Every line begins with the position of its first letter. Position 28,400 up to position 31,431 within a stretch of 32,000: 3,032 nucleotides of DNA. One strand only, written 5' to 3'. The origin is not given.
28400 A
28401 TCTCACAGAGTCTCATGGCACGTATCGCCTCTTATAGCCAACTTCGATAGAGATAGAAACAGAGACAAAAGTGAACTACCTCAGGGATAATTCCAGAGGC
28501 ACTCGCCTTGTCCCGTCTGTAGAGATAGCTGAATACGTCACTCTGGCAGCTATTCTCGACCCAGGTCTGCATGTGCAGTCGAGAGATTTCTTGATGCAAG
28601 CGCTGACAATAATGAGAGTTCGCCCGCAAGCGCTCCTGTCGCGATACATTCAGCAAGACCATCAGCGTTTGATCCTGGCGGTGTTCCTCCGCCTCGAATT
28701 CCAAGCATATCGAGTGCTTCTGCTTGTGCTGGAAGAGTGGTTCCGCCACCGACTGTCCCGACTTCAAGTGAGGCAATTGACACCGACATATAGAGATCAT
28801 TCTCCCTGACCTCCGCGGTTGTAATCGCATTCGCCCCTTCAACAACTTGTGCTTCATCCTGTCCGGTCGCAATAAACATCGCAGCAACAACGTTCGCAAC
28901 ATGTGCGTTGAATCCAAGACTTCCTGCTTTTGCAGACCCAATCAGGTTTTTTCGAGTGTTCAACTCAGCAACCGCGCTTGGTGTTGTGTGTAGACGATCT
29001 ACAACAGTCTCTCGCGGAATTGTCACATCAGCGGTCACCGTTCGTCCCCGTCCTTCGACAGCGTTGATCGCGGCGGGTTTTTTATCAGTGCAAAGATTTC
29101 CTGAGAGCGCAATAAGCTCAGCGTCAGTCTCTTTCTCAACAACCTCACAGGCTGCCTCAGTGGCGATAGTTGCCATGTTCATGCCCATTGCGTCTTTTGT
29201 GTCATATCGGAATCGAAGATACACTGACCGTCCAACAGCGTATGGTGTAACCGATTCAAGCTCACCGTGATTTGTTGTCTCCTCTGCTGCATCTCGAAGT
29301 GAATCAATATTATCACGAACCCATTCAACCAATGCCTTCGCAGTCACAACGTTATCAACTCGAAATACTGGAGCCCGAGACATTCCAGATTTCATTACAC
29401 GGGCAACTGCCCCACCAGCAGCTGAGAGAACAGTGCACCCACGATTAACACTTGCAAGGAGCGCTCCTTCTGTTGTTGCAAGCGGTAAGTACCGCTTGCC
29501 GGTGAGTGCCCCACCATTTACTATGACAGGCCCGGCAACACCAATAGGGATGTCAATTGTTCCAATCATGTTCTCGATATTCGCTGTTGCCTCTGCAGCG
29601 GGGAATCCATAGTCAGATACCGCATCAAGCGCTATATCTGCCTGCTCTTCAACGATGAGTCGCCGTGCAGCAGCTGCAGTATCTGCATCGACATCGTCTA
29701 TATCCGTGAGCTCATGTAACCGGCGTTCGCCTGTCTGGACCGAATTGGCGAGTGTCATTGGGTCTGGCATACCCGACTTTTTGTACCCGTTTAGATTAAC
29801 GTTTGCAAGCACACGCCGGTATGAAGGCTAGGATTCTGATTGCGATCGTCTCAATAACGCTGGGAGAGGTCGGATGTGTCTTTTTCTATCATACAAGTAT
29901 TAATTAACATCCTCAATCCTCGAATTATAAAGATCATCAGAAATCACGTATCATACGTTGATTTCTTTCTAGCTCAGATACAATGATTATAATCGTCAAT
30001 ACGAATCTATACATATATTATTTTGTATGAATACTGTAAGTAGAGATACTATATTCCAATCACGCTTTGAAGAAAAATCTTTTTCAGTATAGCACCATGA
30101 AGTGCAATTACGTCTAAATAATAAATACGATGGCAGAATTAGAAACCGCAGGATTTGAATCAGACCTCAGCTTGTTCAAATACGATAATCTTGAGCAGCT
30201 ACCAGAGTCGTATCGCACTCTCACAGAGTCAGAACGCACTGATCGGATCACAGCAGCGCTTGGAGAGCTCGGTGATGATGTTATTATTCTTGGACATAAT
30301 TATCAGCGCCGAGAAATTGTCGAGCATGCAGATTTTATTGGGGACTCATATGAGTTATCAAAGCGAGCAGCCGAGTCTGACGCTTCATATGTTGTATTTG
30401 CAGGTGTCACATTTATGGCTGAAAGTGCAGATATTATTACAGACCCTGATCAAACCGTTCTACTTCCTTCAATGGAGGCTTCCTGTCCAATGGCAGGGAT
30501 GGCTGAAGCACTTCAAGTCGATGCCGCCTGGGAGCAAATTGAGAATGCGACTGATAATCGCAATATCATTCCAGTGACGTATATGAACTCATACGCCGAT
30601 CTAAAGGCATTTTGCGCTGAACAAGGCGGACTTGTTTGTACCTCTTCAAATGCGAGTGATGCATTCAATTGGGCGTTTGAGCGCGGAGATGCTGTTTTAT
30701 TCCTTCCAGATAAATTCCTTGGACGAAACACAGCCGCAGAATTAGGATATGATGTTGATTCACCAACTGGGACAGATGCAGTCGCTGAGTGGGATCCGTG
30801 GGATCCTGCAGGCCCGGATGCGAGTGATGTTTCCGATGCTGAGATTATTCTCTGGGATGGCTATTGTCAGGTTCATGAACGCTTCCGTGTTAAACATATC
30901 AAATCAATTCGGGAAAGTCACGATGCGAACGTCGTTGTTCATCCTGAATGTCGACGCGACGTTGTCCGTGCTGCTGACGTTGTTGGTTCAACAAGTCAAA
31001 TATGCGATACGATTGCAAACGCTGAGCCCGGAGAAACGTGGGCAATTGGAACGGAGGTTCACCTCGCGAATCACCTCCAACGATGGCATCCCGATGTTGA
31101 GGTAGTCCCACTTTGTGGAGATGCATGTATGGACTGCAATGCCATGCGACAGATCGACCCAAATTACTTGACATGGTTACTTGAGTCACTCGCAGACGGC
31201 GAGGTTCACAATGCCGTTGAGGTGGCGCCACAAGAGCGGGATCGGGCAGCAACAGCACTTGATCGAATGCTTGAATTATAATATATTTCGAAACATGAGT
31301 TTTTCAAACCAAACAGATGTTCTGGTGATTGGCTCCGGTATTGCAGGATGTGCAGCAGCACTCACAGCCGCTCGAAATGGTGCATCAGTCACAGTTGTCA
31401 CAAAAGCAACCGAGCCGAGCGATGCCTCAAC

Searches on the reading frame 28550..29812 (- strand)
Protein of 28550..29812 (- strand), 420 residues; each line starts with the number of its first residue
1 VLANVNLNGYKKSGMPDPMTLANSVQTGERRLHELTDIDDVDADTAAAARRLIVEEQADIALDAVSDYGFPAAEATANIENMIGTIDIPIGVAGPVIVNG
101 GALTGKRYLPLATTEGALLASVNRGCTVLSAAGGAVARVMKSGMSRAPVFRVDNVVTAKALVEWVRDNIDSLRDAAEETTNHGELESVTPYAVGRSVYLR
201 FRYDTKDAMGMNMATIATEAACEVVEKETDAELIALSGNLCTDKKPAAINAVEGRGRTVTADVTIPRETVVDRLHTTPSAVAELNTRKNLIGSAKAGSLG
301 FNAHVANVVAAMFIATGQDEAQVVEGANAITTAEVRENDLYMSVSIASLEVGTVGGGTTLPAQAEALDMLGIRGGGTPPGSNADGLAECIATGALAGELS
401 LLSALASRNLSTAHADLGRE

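Call 75: search_protein_families(library=pfam, proteins=[window:28550-29812:-], max_evalue=0.001)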
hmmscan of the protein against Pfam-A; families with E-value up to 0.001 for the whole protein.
window:28550-29812:- (420 aa): 1 family
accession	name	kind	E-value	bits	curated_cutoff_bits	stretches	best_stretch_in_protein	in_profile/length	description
PF00368.23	HMG-CoA_red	-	1.1e-126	423.2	27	1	47-419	2-368/368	Hydroxymethylglutaryl-coenzyme A reductase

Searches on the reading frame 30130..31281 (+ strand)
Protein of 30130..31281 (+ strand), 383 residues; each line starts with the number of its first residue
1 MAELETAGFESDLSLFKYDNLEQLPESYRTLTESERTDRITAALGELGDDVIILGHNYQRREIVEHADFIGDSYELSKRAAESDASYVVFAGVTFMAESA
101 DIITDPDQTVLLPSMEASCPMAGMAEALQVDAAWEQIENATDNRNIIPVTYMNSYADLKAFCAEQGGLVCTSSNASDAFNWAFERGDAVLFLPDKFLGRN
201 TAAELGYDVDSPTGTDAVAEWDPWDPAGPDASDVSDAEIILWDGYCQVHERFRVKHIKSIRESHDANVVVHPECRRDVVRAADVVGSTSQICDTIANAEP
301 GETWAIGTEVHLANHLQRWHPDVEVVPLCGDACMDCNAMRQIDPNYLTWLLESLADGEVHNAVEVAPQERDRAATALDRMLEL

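Call 75: search_protein_families(library=pfam, proteins=[window:30130-31281:+], max_evalue=0.001)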
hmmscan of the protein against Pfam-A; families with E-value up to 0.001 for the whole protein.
window:30130-31281:+ (383 aa): 1 family
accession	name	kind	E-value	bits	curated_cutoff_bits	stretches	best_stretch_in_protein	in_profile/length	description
PF02445.21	NadA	-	1.2e-94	317.2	27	1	49-382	10-295/295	Quinolinate synthetase A protein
